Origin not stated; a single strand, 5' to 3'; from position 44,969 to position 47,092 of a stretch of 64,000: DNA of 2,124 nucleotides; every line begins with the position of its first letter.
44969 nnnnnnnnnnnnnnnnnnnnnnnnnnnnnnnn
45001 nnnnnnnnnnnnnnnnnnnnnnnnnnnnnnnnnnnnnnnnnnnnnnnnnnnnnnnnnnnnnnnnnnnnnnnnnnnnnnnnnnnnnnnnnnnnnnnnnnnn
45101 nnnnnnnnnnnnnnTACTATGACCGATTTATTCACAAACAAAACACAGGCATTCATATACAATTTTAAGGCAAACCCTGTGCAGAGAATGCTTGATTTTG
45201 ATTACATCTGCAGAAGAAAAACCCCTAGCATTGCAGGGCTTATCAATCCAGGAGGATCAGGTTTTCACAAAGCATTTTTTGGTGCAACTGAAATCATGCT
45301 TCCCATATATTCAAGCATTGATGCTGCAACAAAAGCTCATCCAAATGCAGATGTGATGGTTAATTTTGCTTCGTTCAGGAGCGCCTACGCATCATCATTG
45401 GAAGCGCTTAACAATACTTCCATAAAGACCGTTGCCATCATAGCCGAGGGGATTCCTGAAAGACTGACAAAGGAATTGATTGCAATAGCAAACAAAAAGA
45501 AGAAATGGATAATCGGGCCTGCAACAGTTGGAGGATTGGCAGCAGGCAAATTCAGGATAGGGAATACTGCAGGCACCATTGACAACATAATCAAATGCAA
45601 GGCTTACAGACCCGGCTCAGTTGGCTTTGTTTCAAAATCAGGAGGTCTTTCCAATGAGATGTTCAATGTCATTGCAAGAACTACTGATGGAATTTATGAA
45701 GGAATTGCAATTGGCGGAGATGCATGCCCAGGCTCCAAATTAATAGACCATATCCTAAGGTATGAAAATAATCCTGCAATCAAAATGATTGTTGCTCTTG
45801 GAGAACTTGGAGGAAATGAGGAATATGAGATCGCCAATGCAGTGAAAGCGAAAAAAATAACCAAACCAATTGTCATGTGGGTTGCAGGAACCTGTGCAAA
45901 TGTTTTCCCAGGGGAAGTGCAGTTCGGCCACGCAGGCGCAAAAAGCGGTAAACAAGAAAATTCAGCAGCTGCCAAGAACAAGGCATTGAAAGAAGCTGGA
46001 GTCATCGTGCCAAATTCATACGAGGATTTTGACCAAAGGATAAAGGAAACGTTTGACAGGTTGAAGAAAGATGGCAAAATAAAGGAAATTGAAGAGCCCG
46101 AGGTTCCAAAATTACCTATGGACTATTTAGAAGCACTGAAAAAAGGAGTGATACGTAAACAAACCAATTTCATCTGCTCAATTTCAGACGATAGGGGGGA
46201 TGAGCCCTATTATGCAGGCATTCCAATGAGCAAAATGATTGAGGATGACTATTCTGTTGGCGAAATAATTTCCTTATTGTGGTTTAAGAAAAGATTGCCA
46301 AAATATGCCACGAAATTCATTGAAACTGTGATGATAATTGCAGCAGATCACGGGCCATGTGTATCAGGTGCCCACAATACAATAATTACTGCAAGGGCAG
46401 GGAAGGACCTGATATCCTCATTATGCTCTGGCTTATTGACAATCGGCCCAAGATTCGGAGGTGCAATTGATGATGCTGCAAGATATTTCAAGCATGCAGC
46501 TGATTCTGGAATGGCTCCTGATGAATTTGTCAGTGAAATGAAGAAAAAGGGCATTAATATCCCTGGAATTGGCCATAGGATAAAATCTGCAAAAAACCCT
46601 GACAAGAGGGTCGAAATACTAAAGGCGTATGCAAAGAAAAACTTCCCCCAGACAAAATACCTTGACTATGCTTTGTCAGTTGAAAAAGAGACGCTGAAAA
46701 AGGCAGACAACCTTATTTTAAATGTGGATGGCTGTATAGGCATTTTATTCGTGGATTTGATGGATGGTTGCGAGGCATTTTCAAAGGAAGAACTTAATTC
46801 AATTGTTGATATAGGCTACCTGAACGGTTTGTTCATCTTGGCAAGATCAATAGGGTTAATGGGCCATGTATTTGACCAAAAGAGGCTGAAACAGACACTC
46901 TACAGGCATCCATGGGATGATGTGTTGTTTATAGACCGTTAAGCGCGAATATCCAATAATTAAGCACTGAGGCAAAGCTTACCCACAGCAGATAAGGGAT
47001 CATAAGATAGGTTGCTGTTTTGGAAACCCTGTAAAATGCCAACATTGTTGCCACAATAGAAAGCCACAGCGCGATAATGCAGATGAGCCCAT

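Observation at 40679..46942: Aconitase / isocitrate dehydrogenase / two-subunit ATP-citrate lyase cluster in an AT-rich archaeon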

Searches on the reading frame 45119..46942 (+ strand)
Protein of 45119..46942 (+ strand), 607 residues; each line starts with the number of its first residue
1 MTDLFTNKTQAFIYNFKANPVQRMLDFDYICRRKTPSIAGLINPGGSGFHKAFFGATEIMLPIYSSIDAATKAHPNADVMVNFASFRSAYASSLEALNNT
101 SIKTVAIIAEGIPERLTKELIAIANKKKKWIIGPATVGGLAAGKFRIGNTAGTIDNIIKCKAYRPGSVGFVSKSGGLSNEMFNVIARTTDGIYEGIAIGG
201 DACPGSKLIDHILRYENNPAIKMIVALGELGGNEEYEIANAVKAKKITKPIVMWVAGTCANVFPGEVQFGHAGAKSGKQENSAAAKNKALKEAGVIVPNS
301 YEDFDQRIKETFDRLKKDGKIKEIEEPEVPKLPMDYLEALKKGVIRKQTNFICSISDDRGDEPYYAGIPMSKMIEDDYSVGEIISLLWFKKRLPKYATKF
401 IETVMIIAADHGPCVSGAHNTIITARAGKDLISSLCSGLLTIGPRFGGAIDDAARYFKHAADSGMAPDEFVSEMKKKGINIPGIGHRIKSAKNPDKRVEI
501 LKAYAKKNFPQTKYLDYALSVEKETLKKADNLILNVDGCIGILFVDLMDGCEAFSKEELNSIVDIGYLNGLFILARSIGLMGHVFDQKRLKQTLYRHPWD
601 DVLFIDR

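Call 3: search_protein_families(library=pfam, proteins=[window:45119-46942:+])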
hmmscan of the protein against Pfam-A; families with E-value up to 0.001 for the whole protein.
window:45119-46942:+ (607 aa): 3 families
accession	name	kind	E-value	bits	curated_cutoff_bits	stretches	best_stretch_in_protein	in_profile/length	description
PF00285.26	Citrate_synt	-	1.7e-22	80.4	27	1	396-596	165-355/357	Citrate synthase, C-terminal domain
PF00549.24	Ligase_CoA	-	9.1e-19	68.3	24.5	1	171-295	1-127/128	CoA-ligase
PF13607.11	Succ_CoA_lig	-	3.3e-06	27.3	27.4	1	165-304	1-131/138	Succinyl-CoA ligase like flavodoxin domain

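Call 4: search_protein_families(library=ncbifam, proteins=[window:45119-46942:+])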
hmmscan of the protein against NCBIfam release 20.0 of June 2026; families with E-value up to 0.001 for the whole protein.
window:45119-46942:+ (607 aa): 19 families
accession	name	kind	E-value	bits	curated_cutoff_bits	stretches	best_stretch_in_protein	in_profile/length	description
NF004230.0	PRK05678.1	equivalog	1.1e-41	143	336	1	42-312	39-288/291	succinate--CoA ligase subunit alpha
TIGR01019.1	sucCoAalpha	subfamily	9.5e-38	130.2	353.2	1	55-309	43-283/286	succinate--CoA ligase subunit alpha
NF004869.0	PRK06224.1-6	subfamily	1.4e-21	77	212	1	353-589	7-231/263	citryl-CoA lyase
NF004868.0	PRK06224.1-5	subfamily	1.3e-18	67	193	1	376-589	31-237/260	citryl-CoA lyase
NF004866.0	PRK06224.1-3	subfamily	5e-17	61.9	245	1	355-589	23-245/275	citryl-CoA lyase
NF004864.0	PRK06224.1-1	equivalog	9.6e-17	60.9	261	1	353-590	19-251/278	citryl-CoA lyase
NF041301.1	Cit_synth_Halo_CitZ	equivalog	1.7e-13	50.4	550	1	400-544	179-323/379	citrate synthase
TIGR01800.1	cit_synth_II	subfamily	6.8e-13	48.1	421.3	1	397-589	166-343/368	2-methylcitrate synthase/citrate synthase II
NF041157.1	Cit_synThplmales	equivalog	5.2e-11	42.3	590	1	389-548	161-323/377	citrate synthase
TIGR02717.1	AcCoA-syn-alpha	equivalog_domain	5.4e-10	38.5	567.15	1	95-304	82-280/447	acetate--CoA ligase alpha subunit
NF010640.0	PRK14037.1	subfamily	4.3e-08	32.4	504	1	395-548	167-324/377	citrate synthase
NF009005.0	PRK12350.1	subfamily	4.4e-08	32.7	332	1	397-527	157-282/366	citrate synthase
NF009006.1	PRK12351.1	equivalog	2.4e-07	29.5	550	1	376-588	153-350/376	bifunctional 2-methylcitrate synthase/citrate synthase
NF004867.0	PRK06224.1-4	equivalog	3.2e-07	29.7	409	1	398-507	55-165/261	citryl-CoA lyase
NF010639.0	PRK14036.1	equivalog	3.5e-07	29.3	502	1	390-548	166-326/379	citrate synthase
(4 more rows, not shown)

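Call 6: search_solved_structures(query=window:45119-46942:+, show_alignments=2)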
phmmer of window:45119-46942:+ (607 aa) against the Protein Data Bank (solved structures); distinct sequences matched with E-value up to 0.001: 61 (the best 60 are shown).
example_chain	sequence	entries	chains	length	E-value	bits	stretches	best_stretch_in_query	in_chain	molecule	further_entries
6hxi_B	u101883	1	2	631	3.6e-259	864.4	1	4-604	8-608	Succinyl-CoA ligase (ADP-forming) subunit alpha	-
6znw_B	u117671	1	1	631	4.7e-258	860.7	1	4-604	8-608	Methanosaeta concilii ACLY-B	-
6hxh_A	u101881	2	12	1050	1.9e-229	766.3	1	2-605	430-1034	ATP-citrate synthase,Human ATP citrate lyase | ATP-citrate synthase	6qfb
6uuz_A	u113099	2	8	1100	2.2e-229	766.1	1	2-605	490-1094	ATP-citrate synthase | ATP citrate lyase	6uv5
6poe_A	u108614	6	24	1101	2.2e-229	766.1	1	2-605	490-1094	ATP-citrate synthase | ACLY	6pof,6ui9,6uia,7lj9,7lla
6o0h_A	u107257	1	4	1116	2.3e-229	766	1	2-605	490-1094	ATP-citrate synthase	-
9r90_A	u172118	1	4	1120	2.3e-229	766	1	2-605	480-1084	Isoform 2 of ATP-citrate synthase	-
6uuw_A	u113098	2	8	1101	5.7e-229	764.7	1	2-605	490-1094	ATP-citrate synthase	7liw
7rig_A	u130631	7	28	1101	2.8e-228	762.4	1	2-605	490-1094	ATP-citrate synthase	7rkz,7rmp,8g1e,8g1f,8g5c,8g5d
6hxj_B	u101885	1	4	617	2.2e-125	422.6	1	9-596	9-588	ATP-citrate lyase alpha-subunit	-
3mwe_B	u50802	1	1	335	6e-114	384.9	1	2-328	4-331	ATP-citrate synthase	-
3mwd_B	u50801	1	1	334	7.1e-114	384.6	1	2-327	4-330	ATP-citrate synthase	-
5tde_B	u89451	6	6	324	4.5e-113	382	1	2-319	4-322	ATP-citrate synthase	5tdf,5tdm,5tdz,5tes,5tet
5te1_A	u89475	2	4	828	7.8e-113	381.2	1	2-326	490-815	ATP-citrate synthase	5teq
3pff_A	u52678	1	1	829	7.8e-113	381.2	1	2-326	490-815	ATP-citrate synthase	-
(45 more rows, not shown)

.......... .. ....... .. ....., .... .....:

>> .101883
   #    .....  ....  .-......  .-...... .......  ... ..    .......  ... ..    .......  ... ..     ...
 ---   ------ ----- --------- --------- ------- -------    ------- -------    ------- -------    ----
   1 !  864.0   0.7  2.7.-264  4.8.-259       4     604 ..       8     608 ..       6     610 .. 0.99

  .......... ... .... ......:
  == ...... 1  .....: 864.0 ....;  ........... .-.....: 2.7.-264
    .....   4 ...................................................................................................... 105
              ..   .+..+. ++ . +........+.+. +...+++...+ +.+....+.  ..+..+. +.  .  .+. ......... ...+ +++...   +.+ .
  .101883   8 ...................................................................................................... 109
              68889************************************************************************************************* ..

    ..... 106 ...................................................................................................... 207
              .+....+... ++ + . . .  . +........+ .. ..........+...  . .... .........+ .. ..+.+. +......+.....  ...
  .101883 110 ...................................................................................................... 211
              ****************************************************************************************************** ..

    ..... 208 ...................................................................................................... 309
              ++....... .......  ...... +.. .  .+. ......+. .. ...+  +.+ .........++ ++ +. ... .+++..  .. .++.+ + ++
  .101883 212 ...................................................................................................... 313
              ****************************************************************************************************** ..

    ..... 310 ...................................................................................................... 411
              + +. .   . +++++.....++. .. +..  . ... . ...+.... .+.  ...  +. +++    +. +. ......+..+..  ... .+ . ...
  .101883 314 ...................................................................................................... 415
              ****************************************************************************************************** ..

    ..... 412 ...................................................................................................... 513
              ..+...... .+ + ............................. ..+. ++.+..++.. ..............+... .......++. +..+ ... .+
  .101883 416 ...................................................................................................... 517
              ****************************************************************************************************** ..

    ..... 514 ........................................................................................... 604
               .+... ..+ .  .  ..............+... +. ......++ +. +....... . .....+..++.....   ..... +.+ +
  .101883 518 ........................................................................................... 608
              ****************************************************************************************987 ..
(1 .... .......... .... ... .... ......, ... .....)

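Call 10: find_encoding_contigs(protein=window:45119-46942:+, flank=10000, max_places=6)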
Protein window:45119-46942:+ (607 aa): 1 contig read that carries it; 1 place shown.
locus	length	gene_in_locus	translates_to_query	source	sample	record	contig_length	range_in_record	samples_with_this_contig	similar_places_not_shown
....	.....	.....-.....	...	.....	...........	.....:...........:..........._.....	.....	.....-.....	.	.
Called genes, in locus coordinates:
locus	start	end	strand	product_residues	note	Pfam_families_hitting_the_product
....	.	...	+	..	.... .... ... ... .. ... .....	-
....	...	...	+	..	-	-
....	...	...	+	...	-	-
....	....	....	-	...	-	-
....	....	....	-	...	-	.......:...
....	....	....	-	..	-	-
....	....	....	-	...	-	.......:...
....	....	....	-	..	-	-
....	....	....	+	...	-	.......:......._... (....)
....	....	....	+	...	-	-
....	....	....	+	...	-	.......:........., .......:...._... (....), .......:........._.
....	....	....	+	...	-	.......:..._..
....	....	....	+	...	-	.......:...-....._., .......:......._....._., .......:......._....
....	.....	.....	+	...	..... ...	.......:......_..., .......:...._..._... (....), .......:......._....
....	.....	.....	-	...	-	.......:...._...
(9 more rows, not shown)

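Call 11: find_homologous_proteins(query=window:45119-46942:+)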
Query window:45119-46942:+ (607 aa): 7895 proteins with E <= 0.001 among 8000 candidates; the best 120 are listed.
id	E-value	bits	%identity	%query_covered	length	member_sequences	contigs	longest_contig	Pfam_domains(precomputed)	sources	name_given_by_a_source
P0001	0.0e+0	1378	100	100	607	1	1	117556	PF00549.25,PF00285.27,PF13607.12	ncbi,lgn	ncbi:MAG: citrate/2-methylcitrate synthase [Candidatus Micrarchaeota archaeon]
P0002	0.0e+0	1185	55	98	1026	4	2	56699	PF00549.25,PF00285.27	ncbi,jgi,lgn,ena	jgi:succinyl-CoA synthetase alpha subunit/citrate synthase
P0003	0.0e+0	1167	54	98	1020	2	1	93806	PF00549.25,PF02629.26,PF00285.27,PF13607.12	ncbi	-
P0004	0.0e+0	1166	54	98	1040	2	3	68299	PF00549.25,PF00285.27,PF13607.12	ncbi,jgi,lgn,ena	jgi:succinyl-CoA synthetase alpha subunit/citrate synthase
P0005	0.0e+0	1165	54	98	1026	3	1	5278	PF00549.25,PF00285.27,PF13607.12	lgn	-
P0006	0.0e+0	1164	55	97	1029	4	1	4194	PF00549.25,PF00285.27,PF13607.12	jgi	jgi:succinyl-CoA synthetase alpha subunit/citrate synthase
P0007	0.0e+0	1163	54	97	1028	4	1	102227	PF00549.25,PF00285.27,PF13607.12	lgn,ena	-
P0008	0.0e+0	1163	55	97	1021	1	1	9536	PF00549.25,PF02629.26,PF00285.27,PF13607.12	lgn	-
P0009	0.0e+0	1159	54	98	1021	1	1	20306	PF00549.25,PF00285.27,PF13607.12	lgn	-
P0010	0.0e+0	1158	54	98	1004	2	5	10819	PF00549.25,PF00285.27,PF13607.12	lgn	-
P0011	0.0e+0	1148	55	97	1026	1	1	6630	PF00549.25,PF00285.27,PF13607.12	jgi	-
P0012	0.0e+0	1141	55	97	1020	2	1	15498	PF00549.25,PF00285.27,PF13607.12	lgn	-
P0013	0.0e+0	1120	53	97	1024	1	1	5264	PF00549.25,PF02629.26,PF00285.27,PF13607.12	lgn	-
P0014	0.0e+0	1083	77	100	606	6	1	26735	PF00549.25,PF00285.27,PF13607.12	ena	-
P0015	0.0e+0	1043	74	99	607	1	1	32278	PF00549.25,PF00285.27,PF13607.12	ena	-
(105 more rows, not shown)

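Call 17: find_related_loci(query=window:45119-46942:+, collection=genome_contigs, flank=8000)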
Query window:45119-46942:+ (607 aa) in genome_contigs; peptide patterns used: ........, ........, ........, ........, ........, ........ (x = any residue, [..] = any of these).
397 stretches matched a pattern; 218 encode a relative of the query (tblastn E <= 1e-3); the best 80 are kept; 80 distinct loci.
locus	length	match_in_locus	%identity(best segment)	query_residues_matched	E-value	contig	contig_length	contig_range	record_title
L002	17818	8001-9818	77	1-606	0e+0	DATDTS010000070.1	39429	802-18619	MAG TPA_asm: Candidatus Bilamarchaeaceae archaeon isolate SMAG_U8037 k141_945098, whole genome shotgun sequence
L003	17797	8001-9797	74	3-605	0e+0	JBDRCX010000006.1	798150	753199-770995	MAG: Candidatus Micrarchaeota archaeon isolate MEGAHIT-group-1.22 k141_4153033, whole genome shotgun sequence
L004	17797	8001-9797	73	3-605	0e+0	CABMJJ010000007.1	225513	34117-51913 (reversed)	uncultured archaeon isolate LFW-283_2 genome assembly, contig: LFW2832_5, whole genome shotgun sequence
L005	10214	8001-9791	72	3-605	0e+0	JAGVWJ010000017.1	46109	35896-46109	Candidatus Micrarchaeota archaeon isolate RIFCSPLOWO2_12_FULL_37_11 rifcsplowo2_12_scaffold_806, whole genome shotgun se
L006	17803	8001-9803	71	4-604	0e+0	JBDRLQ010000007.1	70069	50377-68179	MAG: Candidatus Micrarchaeota archaeon isolate MEGAHIT-group-1.785 k141_6339117, whole genome shotgun sequence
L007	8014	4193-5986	70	5-602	0e+0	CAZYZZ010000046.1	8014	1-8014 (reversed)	MAG TPA_asm: Candidatus Micrarchaeota archaeon isolate binchicken_co334_56 genome assembly, contig: NODE_17187_length_80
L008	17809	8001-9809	69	5-607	0e+0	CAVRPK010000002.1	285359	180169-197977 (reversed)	MAG: uncultured Candidatus Micrarchaeota archaeon isolate MFD03804.bin.2.26 genome assembly, contig: contig_63928, whole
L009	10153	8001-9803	64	4-604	0e+0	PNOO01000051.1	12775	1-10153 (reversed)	MAG: Syntrophus sp. (in: bacteria) isolate SW.007 SW_1003152_12775, whole genome shotgun sequence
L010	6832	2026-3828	64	4-605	0e+0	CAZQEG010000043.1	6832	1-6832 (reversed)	MAG TPA_asm: uncultured Thermoplasmata archaeon isolate binchicken_co164_190 genome assembly, contig: NODE_5003_length_6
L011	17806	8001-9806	62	4-605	0e+0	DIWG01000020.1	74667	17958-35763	MAG TPA_asm: Syntrophaceae bacterium UBA6112 UBA6112_contig_4671, whole genome shotgun sequence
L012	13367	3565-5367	64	4-604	0e+0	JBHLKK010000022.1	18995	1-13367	MAG: Candidatus Hodarchaeota archaeon isolate DZ1B.307 DZ1B.307@8195, whole genome shotgun sequence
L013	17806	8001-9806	62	4-605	0e+0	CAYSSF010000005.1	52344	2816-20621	MAG TPA_asm: uncultured Syntrophaceae bacterium isolate SRP062349_co5_36 genome assembly, contig: NODE_120_length_52344_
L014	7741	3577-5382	63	4-605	0e+0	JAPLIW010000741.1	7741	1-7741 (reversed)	MAG: Deltaproteobacteria bacterium isolate LacPavin_0920_SED5_MAG_56_12 LacPavin_0920_SED5_scaffold_3334300, whole genom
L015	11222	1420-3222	63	4-604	0e+0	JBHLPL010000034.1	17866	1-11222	MAG: Promethearchaeota archaeon isolate H2M.186 H2M.186@2543, whole genome shotgun sequence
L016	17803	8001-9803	63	4-605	0e+0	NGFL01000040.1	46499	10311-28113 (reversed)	MAG: candidate division TA06 bacterium JGI_Cruoil_03_38_101 JGI24025J20009_10000201, whole genome shotgun sequence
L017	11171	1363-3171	60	3-605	0e+0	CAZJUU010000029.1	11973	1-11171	MAG TPA_asm: uncultured Candidatus Bathyarchaeia archaeon isolate binchicken_co124_324 genome assembly, contig: NODE_349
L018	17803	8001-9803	62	4-604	0e+0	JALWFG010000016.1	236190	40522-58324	MAG: Candidatus Desulfofervidaceae bacterium isolate T11_metabat2_scaf2bin.034 T11_NODE_6_length_236190_cov_16.305461, w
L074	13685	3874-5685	60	3-603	0e+0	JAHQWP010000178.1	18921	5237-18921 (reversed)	MAG: Promethearchaeia archaeon isolate ABR11 NODE_582_length_18921_cov_6, whole genome shotgun sequence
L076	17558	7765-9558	73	4-605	0e+0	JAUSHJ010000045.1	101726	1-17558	MAG: Candidatus Micrarchaeota archaeon isolate E14_metabat.bin.186 E14_k141_348759, whole genome shotgun sequence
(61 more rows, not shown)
